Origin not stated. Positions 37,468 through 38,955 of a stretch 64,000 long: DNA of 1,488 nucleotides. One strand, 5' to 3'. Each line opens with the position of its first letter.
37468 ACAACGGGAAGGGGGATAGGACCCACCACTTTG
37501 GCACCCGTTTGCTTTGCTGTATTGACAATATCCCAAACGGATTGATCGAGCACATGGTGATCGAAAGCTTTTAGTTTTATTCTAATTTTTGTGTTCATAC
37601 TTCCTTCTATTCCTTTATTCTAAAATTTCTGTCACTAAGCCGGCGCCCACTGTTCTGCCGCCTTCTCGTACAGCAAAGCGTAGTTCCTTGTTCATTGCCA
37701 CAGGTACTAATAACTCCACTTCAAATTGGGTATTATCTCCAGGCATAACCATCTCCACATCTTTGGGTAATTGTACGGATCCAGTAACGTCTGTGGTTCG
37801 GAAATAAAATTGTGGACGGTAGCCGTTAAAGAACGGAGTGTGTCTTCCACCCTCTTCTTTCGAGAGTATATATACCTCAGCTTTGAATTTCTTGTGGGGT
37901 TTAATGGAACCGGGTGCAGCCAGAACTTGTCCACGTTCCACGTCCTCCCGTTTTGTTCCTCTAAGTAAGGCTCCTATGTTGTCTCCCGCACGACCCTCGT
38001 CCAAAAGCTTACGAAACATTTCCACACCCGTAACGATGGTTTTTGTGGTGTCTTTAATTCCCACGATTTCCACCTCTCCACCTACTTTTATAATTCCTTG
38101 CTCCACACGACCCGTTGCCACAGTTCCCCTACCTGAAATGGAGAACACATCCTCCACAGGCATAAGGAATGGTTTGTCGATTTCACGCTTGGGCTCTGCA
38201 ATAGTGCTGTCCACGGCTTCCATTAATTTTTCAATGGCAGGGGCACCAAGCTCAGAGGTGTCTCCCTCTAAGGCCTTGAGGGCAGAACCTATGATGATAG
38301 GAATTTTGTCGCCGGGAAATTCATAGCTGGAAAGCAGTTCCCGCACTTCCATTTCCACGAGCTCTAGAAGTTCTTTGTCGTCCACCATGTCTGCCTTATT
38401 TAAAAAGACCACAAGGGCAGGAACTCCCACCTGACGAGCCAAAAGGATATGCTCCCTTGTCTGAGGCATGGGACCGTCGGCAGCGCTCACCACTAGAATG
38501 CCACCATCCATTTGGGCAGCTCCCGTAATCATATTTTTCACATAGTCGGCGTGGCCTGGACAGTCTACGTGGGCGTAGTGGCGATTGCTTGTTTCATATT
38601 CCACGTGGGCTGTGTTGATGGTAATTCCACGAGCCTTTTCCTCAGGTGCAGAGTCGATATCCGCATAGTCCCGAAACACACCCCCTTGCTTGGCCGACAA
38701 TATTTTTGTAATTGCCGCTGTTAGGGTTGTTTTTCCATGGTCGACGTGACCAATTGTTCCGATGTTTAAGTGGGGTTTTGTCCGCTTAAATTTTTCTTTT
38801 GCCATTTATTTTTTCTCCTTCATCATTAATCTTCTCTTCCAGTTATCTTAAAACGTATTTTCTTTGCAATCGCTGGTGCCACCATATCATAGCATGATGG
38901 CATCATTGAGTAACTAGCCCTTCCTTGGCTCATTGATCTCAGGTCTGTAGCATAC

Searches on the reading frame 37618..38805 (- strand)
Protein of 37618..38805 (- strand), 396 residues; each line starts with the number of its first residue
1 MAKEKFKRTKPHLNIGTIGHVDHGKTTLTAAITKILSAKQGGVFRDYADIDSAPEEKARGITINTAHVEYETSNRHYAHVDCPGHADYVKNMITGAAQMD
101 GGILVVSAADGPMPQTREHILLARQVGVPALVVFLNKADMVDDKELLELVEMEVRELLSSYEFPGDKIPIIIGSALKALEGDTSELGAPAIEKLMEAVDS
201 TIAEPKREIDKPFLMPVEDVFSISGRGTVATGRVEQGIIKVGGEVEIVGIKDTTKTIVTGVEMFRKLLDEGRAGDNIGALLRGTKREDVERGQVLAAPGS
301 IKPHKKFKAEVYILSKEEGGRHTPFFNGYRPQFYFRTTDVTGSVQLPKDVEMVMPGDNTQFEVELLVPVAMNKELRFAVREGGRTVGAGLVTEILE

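Call 58: list_cluster_members(proteins=[window:37618-38805:-, window:52091-52513:-, window:38829-40913:-, window:40970-41434:-, window:50387-50764:-, window:34696-35517:-, window:46121-50236:-])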
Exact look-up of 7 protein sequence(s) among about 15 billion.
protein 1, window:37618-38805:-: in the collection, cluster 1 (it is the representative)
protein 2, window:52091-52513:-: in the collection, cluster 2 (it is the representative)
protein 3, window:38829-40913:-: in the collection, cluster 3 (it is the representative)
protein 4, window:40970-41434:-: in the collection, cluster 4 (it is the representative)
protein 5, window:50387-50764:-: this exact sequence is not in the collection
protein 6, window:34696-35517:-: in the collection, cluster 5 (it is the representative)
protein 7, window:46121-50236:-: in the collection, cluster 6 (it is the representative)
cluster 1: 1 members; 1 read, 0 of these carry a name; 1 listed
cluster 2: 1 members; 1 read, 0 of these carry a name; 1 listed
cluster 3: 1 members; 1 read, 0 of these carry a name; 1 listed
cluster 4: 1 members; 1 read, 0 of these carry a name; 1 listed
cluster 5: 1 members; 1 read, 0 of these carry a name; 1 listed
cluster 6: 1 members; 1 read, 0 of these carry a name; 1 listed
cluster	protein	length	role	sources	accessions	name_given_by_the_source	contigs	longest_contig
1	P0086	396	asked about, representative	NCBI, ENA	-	-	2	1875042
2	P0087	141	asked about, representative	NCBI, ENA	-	-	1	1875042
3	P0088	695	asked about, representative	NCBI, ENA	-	-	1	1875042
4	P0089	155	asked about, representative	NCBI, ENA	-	-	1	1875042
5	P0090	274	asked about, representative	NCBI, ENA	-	-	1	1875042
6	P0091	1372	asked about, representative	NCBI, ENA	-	-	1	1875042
